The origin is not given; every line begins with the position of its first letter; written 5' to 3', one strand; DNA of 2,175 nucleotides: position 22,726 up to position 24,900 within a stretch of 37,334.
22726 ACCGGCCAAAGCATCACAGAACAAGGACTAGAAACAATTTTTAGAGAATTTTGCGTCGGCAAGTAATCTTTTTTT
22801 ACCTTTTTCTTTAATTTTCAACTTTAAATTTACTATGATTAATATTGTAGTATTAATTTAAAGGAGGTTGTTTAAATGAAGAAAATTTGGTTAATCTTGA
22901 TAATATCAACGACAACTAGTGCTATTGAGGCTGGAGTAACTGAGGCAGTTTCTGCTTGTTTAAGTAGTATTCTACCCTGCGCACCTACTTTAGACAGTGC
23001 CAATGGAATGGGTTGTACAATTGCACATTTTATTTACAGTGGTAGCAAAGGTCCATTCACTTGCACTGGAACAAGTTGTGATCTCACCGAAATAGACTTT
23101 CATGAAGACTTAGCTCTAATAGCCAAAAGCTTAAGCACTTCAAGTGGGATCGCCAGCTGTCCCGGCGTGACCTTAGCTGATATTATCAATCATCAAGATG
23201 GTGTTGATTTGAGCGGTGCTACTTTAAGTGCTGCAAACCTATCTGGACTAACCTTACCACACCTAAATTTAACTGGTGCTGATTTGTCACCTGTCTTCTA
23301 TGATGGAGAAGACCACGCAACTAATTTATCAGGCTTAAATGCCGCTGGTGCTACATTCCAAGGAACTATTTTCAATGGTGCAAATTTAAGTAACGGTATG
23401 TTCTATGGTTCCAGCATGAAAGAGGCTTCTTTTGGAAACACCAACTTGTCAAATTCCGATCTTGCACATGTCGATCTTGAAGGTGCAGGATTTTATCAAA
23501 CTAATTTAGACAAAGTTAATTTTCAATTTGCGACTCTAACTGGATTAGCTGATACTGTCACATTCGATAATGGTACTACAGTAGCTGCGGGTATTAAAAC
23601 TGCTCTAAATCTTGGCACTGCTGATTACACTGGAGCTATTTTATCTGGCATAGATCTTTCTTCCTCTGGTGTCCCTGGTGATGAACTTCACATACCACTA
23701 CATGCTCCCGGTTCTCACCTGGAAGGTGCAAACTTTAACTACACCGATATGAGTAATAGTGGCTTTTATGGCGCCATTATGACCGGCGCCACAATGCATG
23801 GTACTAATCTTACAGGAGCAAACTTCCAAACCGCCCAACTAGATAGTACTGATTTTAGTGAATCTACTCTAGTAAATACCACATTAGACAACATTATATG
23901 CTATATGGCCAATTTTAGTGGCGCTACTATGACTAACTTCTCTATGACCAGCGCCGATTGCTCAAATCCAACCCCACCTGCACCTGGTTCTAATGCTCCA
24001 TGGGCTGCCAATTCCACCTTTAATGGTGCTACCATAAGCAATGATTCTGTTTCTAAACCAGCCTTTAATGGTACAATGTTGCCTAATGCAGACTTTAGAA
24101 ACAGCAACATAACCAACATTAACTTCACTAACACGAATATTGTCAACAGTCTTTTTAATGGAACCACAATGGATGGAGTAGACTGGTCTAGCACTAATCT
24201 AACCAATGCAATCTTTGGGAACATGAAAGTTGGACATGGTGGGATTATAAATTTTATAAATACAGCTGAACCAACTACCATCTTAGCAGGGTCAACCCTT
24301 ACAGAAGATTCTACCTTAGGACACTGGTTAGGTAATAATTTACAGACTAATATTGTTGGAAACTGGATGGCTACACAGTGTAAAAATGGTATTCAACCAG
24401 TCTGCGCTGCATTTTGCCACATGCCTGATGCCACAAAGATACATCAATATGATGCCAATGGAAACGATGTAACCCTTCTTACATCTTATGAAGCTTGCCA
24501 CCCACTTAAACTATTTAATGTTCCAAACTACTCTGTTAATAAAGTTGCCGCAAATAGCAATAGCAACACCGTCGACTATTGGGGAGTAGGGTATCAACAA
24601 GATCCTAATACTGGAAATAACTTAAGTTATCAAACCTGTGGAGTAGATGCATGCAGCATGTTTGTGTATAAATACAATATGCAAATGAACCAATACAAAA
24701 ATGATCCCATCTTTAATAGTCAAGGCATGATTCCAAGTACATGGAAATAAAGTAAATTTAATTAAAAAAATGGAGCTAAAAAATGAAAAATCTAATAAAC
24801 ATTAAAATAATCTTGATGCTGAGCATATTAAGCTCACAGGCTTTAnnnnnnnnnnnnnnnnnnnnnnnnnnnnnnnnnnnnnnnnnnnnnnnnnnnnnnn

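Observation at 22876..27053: Tandem secreted pentapeptide-repeat paralogs capped by an unrecognised Cys-rich C-terminal module and duplicated 4-Cys N-modules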

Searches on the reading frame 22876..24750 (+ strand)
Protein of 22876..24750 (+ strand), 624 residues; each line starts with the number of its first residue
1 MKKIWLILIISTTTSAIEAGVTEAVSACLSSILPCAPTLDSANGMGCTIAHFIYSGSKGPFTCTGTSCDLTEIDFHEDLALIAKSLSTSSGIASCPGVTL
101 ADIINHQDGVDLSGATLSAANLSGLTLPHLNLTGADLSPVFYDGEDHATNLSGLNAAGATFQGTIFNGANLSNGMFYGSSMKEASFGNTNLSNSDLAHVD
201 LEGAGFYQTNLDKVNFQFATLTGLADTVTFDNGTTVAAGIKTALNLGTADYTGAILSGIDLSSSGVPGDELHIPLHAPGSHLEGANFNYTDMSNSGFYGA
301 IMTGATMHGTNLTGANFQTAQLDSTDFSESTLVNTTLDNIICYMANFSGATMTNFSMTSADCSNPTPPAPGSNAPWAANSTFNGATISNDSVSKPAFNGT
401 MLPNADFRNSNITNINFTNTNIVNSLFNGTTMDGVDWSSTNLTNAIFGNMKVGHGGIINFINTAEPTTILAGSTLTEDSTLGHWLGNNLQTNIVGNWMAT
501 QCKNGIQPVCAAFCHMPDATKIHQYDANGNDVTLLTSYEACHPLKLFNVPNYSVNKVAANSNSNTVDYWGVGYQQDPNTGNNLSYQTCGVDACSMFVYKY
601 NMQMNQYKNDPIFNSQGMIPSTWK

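Call 3: search_protein_families(library=pfam, proteins=[window:22876-24750:+], max_evalue=0.1)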
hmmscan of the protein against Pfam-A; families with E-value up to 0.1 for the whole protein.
window:22876-24750:+ (624 aa): 6 families
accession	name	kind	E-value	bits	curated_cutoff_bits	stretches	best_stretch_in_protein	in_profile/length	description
PF00805.28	Pentapeptide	-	5.9e-35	118.9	20.2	7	281-318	2-39/40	Pentapeptide repeats (8 copies)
PF13599.13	Pentapeptide_4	-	1.7e-24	86.1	38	3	393-452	14-73/78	Pentapeptide repeat region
PF13576.12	Pentapeptide_3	-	1.2e-17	64.3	27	3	397-440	1-47/48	Pentapeptide repeats (9 copies)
PF25296.1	Decapeptide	-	9.4e-05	22.7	45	0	167-221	13-67/74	Decapeptide repeat region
PF23894.2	LD_SV2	-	0.0061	17.3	29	0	398-434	43-79/92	SV2A/B/C luminal domain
PF01273.31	LBP_BPI_CETP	-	0.0065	16.6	28.8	1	406-483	39-111/168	LBP / BPI / CETP family, N-terminal domain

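Call 4: search_protein_families(library=ncbifam, proteins=[window:22876-24750:+], max_evalue=0.1)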
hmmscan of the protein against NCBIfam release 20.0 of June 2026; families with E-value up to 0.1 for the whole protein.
window:22876-24750:+ (624 aa): 18 families
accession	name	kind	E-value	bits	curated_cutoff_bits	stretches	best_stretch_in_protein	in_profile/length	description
NF047416.1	penta_HetL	equivalog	1e-23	84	260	3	160-263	49-147/218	heterocyst differentiation pentapeptide repeat protein HetL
NF052603.1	penta_Alr5209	equivalog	8.2e-21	74.2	125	4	243-340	17-108/113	Alr5209 family pentapeptide repeat protein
NF011743.0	PRK15196.1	equivalog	2.4e-17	62.9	354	2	103-264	145-312/350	type III secretion system effector PipB2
NF033086.2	penta_rpt_Qnr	equivalog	4.2e-14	52.8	240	3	157-202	139-184/211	Qnr family pentapeptide repeat protein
NF000071.4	penta_rpt_QnrA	exception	5e-14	52.6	450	2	149-261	77-189/218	QnrA family quinolone resistance pentapeptide repeat protein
NF011744.0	PRK15197.1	equivalog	4.3e-13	49.1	274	4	121-228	155-258/291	SPI-2 type III secretion system effector PipB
NF011904.1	PRK15377.1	subfamily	8.9e-13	47.5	500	3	128-263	12-137/606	type III secretion system effector HECT-type E3 ubiquitin transferase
NF038182.1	penta_rpt_SmQnr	exception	1.8e-12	47.5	460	2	156-212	142-198/215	SmQnr family pentapeptide repeat protein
NF033375.2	penta_rpt_QnrE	exception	6.8e-11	42.6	480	2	155-214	140-199/214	QnrE family quinolone resistance pentapeptide repeat protein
NF000349.1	mfpA_AE000516.2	equivalog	7.2e-11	42.2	360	1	149-268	17-136/183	pentapeptide repeat protein MfpA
NF000421.1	penta_rpt_QnrVC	exception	2.1e-09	37.6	460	1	281-351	53-123/218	QnrVC family quinolone resistance pentapeptide repeat protein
NF012151.0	penta_rpt_QnrAS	exception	6.3e-09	36.2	490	2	281-352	53-124/218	QnrAS family quinolone resistance pentapeptide repeat protein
NF000056.3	penta_rpt_QnrS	exception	1.5e-08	34.6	460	0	161-213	54-106/218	QnrS family quinolone resistance pentapeptide repeat protein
NF000420.1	penta_rpt_QnrB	exception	5.1e-08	33.2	460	2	156-213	141-198/214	QnrB family quinolone resistance pentapeptide repeat protein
NF000139.2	penta_rpt_QnrD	exception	1e-07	32.1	425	1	389-452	7-71/214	QnrD family quinolone resistance pentapeptide repeat protein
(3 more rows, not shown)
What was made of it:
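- Weak sub-threshold NCBIfam similarity to Qnr and MfpA models (call 4). All Qnr and MfpA hits are far below the curated cut-offs (for example 52.8 bits against 240, call 4) and reflect generic repeats.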

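Call 15: list_cluster_members(proteins=[window:22876-24750:+, window:24783-27053:+, window:27910-29436:+, window:27116-27730:-])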
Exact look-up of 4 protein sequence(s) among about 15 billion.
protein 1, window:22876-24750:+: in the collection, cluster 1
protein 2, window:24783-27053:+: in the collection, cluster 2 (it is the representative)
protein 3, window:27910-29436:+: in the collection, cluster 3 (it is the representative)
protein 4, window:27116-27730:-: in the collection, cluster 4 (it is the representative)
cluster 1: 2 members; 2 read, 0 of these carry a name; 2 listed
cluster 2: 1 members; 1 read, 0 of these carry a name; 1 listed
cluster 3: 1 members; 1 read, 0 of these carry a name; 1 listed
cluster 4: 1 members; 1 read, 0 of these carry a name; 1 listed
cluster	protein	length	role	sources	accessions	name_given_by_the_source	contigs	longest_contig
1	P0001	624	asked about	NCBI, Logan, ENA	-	-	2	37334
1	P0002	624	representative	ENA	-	-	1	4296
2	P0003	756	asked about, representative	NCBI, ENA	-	-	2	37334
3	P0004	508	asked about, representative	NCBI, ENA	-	-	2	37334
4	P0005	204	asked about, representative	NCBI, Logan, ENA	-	-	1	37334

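Call 16: find_encoding_contigs(protein=P0003, flank=10000, max_places=6)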
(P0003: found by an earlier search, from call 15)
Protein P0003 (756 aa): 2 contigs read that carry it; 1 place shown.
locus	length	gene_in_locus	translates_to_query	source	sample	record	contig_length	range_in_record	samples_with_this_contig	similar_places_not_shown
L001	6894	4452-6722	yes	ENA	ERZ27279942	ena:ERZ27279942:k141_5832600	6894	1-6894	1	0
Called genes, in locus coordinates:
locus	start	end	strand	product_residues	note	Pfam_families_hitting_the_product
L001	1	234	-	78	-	?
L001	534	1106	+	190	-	-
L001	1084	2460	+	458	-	PF10396:TrmE_N, PF00350:Dynamin_N (faint), PF12631:MnmE_helical, PF00009:GTP_EFTU (weak), PF00071:Ras (weak), PF01926:MMR_HSR1, PF02421:FeoB_N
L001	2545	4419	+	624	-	PF13576:Pentapeptide_3 (faint), PF13599:Pentapeptide_4 (weak), PF00805:Pentapeptide, PF13599:Pentapeptide_4 (weak), PF00805:Pentapeptide (weak), PF13599:Pentapeptide_4 (weak)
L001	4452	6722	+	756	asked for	PF13576:Pentapeptide_3 (faint), PF00805:Pentapeptide, PF13599:Pentapeptide_4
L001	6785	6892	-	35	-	?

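Call 17: find_encoding_contigs(protein=P0002, flank=10000, max_places=6)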
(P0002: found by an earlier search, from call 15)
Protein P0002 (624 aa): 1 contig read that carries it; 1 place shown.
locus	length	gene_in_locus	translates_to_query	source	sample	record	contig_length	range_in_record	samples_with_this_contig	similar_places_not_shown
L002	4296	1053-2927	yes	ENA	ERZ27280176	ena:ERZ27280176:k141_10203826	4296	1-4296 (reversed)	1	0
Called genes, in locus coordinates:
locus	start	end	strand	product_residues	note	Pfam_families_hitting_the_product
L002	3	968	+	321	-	?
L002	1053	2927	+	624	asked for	PF13576:Pentapeptide_3 (faint), PF13599:Pentapeptide_4 (weak), PF00805:Pentapeptide, PF13599:Pentapeptide_4 (weak), PF00805:Pentapeptide (weak), PF13599:Pentapeptide_4 (weak)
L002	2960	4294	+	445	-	?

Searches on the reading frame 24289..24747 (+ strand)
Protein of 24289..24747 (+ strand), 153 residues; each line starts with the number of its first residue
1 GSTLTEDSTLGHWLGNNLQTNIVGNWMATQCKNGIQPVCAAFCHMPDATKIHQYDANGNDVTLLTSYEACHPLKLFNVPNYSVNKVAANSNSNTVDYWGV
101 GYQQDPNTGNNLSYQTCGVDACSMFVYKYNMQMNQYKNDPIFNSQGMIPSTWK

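Call 7: search_protein_families(library=pfam, proteins=[window:24289-24747:+], max_evalue=10)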
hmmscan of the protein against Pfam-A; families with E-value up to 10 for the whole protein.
seq(153 aa): 0 families

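Call 14: find_related_loci(query=A1, collection=genome_contigs, flank=10000)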
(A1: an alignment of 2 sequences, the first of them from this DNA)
Query A1 (153 aa) in genome_contigs; peptide patterns used: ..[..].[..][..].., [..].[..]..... (x = any residue, [..] = any of these).
104 stretches matched a pattern, but none encodes a relative of the query by tblastn (E <= 1e-3).
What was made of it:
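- Tried and rejected: The genome_contigs scan with the C-module patterns gave 104 pattern matches, none confirmed (call 14).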

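Call 18: search_protein_representatives(alignment_id=A1)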
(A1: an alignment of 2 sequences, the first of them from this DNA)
Query: 2 sequences, 157 profile positions. Proteins with E-value up to 0.001 (for the whole library): 5; up to 1e-10: 2; up to 1e-30: 2. The best 5 are listed.
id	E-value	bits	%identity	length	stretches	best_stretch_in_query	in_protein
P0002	4.0e-86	303.1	-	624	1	1-157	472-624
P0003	2.7e-61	222.5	-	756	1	1-157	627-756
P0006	1.3e-09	54.5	-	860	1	2-57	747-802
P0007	1.3e-05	41.6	-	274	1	3-138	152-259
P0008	5.1e-04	36.4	-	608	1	3-133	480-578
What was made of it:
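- Tried and rejected: I regard this as a limitation of the word index for short queries, because the exhaustive search (call 18) and the exact look-up (call 15) both found the proteins.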

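Call 20: find_encoding_contigs(protein=P0006, flank=10000, max_places=6)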
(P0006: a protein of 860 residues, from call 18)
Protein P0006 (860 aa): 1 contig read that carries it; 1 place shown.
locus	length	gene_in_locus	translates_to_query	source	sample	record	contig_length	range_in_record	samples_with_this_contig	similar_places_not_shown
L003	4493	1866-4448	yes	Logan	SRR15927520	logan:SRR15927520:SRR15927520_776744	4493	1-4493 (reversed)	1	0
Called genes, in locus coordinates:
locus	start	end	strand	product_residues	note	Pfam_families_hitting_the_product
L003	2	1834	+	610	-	?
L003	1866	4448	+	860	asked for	PF00805:Pentapeptide, PF13576:Pentapeptide_3 (weak), PF13599:Pentapeptide_4 (weak), PF00805:Pentapeptide (weak), PF13599:Pentapeptide_4 (weak)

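Call 21: find_encoding_contigs(protein=P0008, flank=10000, max_places=6)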
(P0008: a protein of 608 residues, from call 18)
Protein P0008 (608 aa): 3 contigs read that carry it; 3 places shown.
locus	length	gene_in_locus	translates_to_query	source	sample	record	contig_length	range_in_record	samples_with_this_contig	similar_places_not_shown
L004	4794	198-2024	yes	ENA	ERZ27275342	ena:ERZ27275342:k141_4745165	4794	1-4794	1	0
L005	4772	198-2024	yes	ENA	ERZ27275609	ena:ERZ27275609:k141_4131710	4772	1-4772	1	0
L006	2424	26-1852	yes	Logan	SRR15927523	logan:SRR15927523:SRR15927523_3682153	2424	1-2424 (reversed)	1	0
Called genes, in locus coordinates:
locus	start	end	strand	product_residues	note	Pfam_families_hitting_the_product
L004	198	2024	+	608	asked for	PF13576:Pentapeptide_3 (faint), PF00805:Pentapeptide, PF13599:Pentapeptide_4, PF00805:Pentapeptide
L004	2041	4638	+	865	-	PF00805:Pentapeptide, PF13576:Pentapeptide_3 (weak), PF13599:Pentapeptide_4 (weak), PF00805:Pentapeptide (weak), PF13599:Pentapeptide_4 (weak)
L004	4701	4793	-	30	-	?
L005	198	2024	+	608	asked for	PF13576:Pentapeptide_3 (faint), PF00805:Pentapeptide, PF13599:Pentapeptide_4, PF00805:Pentapeptide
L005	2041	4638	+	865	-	PF00805:Pentapeptide, PF13576:Pentapeptide_3 (weak), PF13599:Pentapeptide_4 (weak), PF00805:Pentapeptide (weak), PF13599:Pentapeptide_4 (weak)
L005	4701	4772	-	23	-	?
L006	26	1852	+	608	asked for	PF13576:Pentapeptide_3 (faint), PF00805:Pentapeptide, PF13599:Pentapeptide_4, PF00805:Pentapeptide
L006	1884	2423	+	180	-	?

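Call 22: find_encoding_contigs(protein=P0007, flank=10000, max_places=6)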
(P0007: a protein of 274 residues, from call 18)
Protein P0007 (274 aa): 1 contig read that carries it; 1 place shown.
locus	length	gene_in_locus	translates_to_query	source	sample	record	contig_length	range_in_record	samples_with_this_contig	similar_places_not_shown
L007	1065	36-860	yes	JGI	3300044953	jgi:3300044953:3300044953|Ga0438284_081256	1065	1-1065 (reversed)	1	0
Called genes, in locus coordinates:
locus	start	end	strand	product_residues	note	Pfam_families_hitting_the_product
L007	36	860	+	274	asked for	PF13576:Pentapeptide_3 (faint), PF13599:Pentapeptide_4, PF00805:Pentapeptide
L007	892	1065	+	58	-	?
